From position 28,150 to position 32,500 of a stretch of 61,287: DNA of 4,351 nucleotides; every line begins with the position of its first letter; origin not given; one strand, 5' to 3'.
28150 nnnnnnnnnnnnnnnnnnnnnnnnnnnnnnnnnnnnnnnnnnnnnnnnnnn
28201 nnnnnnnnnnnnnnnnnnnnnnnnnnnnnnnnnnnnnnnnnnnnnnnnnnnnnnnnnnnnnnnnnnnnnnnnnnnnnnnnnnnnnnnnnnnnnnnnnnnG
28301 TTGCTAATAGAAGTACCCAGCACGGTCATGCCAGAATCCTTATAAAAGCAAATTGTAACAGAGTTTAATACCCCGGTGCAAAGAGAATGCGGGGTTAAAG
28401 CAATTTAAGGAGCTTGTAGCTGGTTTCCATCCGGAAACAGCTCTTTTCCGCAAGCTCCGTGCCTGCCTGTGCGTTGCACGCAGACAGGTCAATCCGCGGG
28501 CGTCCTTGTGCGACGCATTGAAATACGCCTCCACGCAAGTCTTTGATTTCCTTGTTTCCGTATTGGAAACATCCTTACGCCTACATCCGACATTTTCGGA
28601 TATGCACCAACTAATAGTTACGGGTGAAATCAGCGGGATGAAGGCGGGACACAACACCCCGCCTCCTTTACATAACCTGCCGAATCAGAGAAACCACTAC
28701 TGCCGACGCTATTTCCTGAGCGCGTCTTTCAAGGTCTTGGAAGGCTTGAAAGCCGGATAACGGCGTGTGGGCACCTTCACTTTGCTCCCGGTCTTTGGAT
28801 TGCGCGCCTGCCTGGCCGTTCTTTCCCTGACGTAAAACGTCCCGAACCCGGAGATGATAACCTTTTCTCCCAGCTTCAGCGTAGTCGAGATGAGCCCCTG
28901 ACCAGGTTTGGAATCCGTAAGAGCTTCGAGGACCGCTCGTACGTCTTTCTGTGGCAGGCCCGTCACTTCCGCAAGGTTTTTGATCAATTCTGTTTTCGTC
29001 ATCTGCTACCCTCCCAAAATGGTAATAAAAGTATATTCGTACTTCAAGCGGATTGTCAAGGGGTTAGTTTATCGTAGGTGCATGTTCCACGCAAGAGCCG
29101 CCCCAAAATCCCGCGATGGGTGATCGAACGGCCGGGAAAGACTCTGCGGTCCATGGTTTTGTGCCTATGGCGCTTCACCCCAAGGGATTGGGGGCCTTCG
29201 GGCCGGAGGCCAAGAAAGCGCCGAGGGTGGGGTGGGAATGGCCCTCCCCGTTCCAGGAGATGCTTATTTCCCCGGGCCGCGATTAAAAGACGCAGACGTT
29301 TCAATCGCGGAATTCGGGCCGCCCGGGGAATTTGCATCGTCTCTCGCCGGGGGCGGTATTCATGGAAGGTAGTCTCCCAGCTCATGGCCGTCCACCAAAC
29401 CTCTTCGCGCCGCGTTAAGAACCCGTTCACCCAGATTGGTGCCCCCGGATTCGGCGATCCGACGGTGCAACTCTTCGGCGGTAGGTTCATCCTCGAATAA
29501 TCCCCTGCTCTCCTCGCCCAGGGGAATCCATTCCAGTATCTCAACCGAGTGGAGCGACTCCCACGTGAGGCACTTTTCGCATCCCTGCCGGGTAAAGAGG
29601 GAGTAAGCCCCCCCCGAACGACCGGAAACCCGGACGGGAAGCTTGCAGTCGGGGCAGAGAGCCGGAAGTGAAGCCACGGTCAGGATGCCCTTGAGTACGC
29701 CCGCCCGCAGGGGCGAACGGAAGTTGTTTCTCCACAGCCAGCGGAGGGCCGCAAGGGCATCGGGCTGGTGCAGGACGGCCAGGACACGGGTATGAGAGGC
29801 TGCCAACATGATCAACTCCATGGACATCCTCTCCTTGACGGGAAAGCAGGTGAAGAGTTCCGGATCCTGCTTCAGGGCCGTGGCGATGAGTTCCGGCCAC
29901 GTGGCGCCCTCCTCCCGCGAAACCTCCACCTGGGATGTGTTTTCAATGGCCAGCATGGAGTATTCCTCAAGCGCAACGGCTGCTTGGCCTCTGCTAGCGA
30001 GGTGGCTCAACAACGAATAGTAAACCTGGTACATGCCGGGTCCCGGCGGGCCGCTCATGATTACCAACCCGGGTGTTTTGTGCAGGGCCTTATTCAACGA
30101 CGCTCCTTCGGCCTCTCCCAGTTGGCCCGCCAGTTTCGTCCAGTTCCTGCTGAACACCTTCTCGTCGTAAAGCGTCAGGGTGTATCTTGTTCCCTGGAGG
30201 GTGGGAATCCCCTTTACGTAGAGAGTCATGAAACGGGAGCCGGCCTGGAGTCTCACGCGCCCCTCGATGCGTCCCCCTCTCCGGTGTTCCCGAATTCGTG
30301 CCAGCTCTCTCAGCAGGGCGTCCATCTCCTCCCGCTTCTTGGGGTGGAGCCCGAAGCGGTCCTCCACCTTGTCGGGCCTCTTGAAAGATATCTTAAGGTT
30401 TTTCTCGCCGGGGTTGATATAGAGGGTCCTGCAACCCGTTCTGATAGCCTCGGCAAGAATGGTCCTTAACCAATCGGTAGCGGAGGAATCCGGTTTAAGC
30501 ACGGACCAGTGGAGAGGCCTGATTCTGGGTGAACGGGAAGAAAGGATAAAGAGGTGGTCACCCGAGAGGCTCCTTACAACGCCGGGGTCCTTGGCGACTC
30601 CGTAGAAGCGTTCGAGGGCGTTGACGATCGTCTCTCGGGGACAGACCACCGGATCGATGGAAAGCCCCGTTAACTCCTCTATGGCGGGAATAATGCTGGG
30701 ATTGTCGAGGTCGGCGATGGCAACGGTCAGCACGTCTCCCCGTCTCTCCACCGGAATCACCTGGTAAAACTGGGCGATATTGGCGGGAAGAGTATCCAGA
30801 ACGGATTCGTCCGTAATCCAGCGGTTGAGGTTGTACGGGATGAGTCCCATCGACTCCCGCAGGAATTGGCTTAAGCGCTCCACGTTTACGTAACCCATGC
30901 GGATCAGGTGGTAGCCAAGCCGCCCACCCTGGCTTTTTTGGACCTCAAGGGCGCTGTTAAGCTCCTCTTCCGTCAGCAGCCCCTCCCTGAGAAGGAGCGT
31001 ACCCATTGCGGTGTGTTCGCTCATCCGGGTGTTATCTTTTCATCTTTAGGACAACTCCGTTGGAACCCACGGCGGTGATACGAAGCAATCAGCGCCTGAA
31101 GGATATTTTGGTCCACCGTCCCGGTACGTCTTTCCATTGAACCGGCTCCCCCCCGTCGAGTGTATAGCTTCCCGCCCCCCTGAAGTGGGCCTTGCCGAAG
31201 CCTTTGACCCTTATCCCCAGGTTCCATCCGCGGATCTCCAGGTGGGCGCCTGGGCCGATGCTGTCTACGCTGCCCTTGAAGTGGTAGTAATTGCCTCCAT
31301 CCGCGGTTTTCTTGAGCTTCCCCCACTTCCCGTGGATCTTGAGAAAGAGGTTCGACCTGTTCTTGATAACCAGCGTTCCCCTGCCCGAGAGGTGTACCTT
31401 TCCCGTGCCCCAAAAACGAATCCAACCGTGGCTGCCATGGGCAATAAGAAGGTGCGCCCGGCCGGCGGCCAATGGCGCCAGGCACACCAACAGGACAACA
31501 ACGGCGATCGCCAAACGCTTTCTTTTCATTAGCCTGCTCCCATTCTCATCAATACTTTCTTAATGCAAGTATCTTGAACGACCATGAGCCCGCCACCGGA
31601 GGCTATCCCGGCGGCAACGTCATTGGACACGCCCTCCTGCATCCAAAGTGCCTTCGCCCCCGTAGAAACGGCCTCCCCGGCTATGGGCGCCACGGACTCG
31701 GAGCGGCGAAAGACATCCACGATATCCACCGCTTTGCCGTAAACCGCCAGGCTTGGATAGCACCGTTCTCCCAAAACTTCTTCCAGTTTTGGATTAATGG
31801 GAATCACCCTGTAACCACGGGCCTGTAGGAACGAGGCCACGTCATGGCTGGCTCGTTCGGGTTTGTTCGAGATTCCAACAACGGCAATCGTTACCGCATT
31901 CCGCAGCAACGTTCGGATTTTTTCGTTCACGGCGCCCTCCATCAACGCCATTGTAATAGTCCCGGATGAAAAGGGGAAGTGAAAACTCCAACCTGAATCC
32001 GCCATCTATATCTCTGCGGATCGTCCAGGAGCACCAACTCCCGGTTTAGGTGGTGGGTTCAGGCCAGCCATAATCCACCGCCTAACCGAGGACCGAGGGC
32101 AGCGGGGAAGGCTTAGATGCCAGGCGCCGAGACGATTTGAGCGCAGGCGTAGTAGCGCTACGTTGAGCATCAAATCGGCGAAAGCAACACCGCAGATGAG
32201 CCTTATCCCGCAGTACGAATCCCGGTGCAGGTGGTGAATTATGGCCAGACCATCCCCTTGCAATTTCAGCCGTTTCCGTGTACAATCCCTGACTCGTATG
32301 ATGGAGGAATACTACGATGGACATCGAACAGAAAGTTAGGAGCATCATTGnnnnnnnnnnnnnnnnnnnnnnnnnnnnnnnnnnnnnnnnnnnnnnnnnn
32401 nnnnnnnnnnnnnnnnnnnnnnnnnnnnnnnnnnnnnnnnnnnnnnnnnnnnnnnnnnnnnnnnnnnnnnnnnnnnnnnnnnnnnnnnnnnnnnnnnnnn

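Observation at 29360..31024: PilB/GspE-family pseudo-ATPase that keeps a canonical MshEN c-di-GMP-binding module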

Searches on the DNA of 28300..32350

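Call 76: search_rna_families(source=window, start=28300, end=32350, threshold=evalue, max_evalue=1)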
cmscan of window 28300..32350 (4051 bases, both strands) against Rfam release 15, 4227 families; matches with E-value up to 1: 0.
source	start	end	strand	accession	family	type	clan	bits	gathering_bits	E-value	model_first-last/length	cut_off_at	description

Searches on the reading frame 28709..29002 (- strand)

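Call 3: search_protein_families(library=pfam, proteins=[window:28709-29002:-], max_evalue=0.1)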
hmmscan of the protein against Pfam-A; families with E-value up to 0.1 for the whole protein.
window:28709-29002:- (97 aa): 4 families
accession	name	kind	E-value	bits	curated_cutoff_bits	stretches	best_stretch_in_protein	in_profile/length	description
PF00216.26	Bac_DNA_binding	-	5.2e-29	100.8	22.4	1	1-95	1-89/90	Bacterial DNA-binding protein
PF18291.6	HU-HIG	-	7.2e-07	29.7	26.2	1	2-96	33-119/125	HU domain fused to wHTH, Ig, or Glycine-rich motif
PF14908.11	HU-CCDC81_euk_1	-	0.0034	17.9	26.1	1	37-95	34-85/89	CCDC81 eukaryotic HU domain 1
PF18174.6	HU-CCDC81_bac_1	-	0.039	14.3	26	1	38-67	8-37/59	CCDC81-like prokaryotic HU domain 1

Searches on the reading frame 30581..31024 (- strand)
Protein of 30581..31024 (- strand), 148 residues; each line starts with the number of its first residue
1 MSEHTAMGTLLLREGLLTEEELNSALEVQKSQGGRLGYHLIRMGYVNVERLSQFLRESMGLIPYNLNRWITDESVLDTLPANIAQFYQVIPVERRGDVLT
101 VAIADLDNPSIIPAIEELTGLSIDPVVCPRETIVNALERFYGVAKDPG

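Call 65: search_solved_structures(query=window:30581-31024:-, max_evalue=1, show_alignments=5)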
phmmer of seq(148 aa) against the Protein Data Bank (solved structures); distinct sequences matched with E-value up to 1: 19.
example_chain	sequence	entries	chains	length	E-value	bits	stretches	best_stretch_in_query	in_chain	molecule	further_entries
6f8l_G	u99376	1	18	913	2.5e-27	98.7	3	7-141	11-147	Type IV pilus assembly protein PilF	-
5zfr_A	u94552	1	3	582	1.7e-22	83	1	5-142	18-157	Type IV pilus biogenesis ATPase PilB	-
6olj_C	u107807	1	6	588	2e-22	82.8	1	5-142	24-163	Type IV pilus biogenesis ATPase PilB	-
5tsg_B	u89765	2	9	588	2e-22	82.8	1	5-142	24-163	Type IV pilus biogenesis ATPase PilB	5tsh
3jc8_Ba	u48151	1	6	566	6.9e-19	71.3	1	7-142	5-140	Type IV-A pilus assembly ATPase PilB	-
5htl_A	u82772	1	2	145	9.6e-15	57.9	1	6-141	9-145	MSHA biogenesis protein MshE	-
9g1w_A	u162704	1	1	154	1.2e-13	54.4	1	7-141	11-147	Type IV pilus assembly ATPase PilB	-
6ejf_G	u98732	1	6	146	1.6e-06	31.2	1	6-141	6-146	Type IV pilus assembly protein PilF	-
6ejf_J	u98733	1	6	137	0.00096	22.2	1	6-105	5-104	Type IV pilus assembly protein PilF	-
9glg_A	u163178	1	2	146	0.0011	22.1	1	6-105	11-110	ATP-binding motif-containing protein pilF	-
8pdk_A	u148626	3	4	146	0.0011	22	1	6-105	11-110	c-di-GMP binding domain of the ATPase enzyme PilF | ATP-binding motif-containing protein pilF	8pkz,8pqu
8pfa_A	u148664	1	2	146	0.0011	22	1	6-105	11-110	c-di-GMP binding domain of the ATPase enzyme PilF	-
8pe0_A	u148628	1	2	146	0.0011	22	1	6-105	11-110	c-di-GMP binding domain of the ATPase enzyme PilF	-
9gl5_A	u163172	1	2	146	0.0028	20.7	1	6-105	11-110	ATP-binding motif-containing protein pilF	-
7lkm_A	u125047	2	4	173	0.011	18.8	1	9-140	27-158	Pilus biogenesis protein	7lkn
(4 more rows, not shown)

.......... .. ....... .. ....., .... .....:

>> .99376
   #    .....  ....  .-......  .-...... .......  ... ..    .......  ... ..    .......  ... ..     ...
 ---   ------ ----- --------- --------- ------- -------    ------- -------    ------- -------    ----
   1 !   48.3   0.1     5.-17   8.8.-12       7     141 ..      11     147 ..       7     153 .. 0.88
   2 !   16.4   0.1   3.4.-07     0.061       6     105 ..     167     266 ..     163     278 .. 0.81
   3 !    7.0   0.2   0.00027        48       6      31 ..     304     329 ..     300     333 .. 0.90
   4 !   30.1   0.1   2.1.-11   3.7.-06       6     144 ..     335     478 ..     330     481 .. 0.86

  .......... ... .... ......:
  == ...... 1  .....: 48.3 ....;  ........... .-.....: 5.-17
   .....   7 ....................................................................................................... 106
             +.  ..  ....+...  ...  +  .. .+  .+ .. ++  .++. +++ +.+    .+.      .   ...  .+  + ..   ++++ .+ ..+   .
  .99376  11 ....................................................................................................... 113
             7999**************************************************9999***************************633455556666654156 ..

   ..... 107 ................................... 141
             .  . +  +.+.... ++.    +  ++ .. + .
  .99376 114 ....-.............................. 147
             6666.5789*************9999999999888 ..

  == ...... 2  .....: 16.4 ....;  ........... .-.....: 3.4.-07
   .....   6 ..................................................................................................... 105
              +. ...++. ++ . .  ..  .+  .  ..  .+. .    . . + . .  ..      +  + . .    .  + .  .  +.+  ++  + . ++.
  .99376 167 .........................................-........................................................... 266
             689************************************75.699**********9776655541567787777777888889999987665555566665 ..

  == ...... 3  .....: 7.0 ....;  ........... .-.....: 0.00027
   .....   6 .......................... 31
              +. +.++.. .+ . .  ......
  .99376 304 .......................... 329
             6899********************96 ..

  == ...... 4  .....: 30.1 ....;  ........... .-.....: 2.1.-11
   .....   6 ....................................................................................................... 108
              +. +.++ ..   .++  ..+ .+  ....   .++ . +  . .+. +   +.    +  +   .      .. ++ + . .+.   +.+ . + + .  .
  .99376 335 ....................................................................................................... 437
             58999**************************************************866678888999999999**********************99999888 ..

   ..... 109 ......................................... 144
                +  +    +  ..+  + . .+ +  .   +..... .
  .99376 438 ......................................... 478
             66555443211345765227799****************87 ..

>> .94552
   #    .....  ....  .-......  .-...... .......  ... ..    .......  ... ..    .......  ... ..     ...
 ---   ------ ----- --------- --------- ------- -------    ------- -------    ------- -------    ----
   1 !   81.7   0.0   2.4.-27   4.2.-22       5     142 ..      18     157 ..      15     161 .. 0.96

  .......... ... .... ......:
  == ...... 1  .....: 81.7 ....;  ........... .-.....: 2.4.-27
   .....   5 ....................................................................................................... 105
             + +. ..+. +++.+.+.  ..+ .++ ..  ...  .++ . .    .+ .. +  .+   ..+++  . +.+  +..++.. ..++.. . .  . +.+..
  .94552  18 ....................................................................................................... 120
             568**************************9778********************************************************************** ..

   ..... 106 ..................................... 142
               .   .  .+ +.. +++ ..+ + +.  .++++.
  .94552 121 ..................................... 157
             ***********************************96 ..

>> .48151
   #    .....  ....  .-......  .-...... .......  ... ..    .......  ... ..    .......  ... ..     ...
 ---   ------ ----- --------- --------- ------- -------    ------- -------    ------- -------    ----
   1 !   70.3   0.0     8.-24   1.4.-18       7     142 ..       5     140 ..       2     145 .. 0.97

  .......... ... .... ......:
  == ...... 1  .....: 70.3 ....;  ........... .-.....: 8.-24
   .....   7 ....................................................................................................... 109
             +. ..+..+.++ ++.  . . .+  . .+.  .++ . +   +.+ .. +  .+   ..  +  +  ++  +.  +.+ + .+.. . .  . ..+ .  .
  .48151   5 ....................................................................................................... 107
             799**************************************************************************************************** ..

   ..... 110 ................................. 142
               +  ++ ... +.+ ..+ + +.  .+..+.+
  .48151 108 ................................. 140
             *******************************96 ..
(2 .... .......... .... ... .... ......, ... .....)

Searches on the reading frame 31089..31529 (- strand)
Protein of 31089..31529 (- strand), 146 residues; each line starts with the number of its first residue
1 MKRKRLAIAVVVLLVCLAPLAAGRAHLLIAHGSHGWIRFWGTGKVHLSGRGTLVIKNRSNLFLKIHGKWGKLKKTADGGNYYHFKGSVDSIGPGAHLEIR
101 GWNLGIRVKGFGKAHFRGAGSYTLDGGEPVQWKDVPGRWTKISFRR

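Call 3: search_protein_families(library=pfam, proteins=[window:31089-31529:-], max_evalue=0.1)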
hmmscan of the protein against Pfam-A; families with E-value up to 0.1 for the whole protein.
window:31089-31529:- (146 aa): 0 families

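Call 4: search_protein_families(library=ncbifam, proteins=[window:31089-31529:-], max_evalue=0.1)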
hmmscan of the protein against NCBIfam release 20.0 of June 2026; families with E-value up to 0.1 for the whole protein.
window:31089-31529:- (146 aa): 0 families

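Call 43: find_homologous_proteins(query=window:31089-31529:-, max_evalue=0.001)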
Query window:31089-31529:- (146 aa): 3 proteins with E <= 0.001 among 86 candidates.
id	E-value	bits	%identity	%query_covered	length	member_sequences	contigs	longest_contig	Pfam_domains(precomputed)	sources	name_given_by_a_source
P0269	9.8e-94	330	100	100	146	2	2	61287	-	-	-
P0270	1.4e-55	206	65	90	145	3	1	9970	-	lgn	-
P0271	8.5e-44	167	54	99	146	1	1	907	-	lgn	-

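Call 73: predict_structure(alignment_id=A3)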
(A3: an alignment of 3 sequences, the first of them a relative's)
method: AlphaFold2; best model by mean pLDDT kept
length: 146 residues; sequences in the alignment: 3
mean_pLDDT: 64.8   pTM: 0.56
mean pLDDT of the five models: 64.8, 55.4, 52.5, 50.2, 44.1
residues with pLDDT >= 90: 1; 70-90: 49; 50-70: 70; < 50: 26
segments of 3 or more residues with pLDDT < 50: 19-23, 59-62, 66-77, 91-93
pLDDT, mean of each block of 10 residues (from residue 1): 61 58 62 68 66 55 44 47 58 57 71 82 86 86 77
secondary structure, 60 per line:
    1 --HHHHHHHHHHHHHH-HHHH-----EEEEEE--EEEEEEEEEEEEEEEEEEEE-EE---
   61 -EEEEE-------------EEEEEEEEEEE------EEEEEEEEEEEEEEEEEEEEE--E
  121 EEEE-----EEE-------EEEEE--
elements in order: H3-16 H18-21 E27-32 E35-54 E62-66 E80-90 E97-117 E120-124 E130-132 E140-144

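Call 77: fold_search(model_id=the predicted structure, library=pdb)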
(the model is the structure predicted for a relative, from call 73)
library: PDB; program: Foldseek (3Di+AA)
matches with E <= 10: 1051; with E <= 0.001: 0
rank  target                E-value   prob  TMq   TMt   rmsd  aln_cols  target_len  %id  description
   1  1lr5_B                1.1e-01  0.18  0.21  0.20  11.8       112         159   12  Crystal structure of auxin binding protein (released 2002-06-19)
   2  1zvf_A                1.1e-01  0.15  0.18  0.16  14.0       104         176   12  The crystal structure of 3-hydroxyanthranilate 3,4-dioxygenase from Saccharomyces cerevisiae (released 2006-06-02)
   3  4lhk_A                1.1e-01  0.11  0.16  0.13  15.3       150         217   13  Structure of the N-terminal domain of the Lg-Flo1 adhesin (N-Lg-Flo1p) from the yeast Saccharomyces pastorianus, in co (released 2014-09-24)
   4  8x97_A                1.3e-01  0.09  0.16  0.12  14.0       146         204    8  Cryo-EM structure of enterovirus A71 empty particle in complex with Fab h1A6.2 (released 2024-09-04)
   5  5wpw_A                1.5e-01  0.16  0.19  0.09  12.9        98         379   14  Crystal structure of coconut allergen cocosin (released 2017-10-25)
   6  9irf_A                1.7e-01  0.04  0.10  0.07  15.4       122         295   10  Cryo-EM Structure of csy1-4 with crRNA (released 2026-01-14)
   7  1lr5_A                1.8e-01  0.12  0.19  0.17  11.9       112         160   13  Crystal structure of auxin binding protein (released 2002-06-19)
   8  1zvf_B                1.8e-01  0.12  0.18  0.16  14.8       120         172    9  The crystal structure of 3-hydroxyanthranilate 3,4-dioxygenase from Saccharomyces cerevisiae (released 2006-06-02)
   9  2xjr_A                2.0e-01  0.08  0.16  0.11  15.2       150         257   13  X-ray structure of the N-terminal domain of the flocculin Flo5 from Saccharomyces cerevisiae in complex with calcium a (released 2010-12-15)
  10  1kit                  2.1e-01  0.15  0.23  0.07  13.4       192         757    7  VIBRIO CHOLERAE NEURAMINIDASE (released 1997-06-05)
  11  7tok_A                2.1e-01  0.07  0.16  0.17  15.4       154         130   10  Crystal structure of the CBM domain of carbohydrate esterase FjoAcXE (released 2022-04-13)
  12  8rj8_D                2.2e-01  0.11  0.20  0.12  28.4       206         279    7  CytK nanopore mutant (released 2025-01-01)
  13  5tdq                  2.2e-01  0.08  0.16  0.18  14.8       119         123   11  Crystal Structure of the GOLD domain of ACBD3 (released 2016-11-23)
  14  8uai_B                2.3e-01  0.38  0.27  0.12   8.3       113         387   16  Crystal structure of hetero hexameric hazelnut allergen Cor a 9 (released 2024-05-15)
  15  1lkn_MODEL_1_A        2.4e-01  0.57  0.30  0.43   7.1        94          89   11  Solution NMR Structure of Protein TM_1112 from Thermotoga maritima. Ontario Centre for Structural Proteomics T (released 2003-06-24)
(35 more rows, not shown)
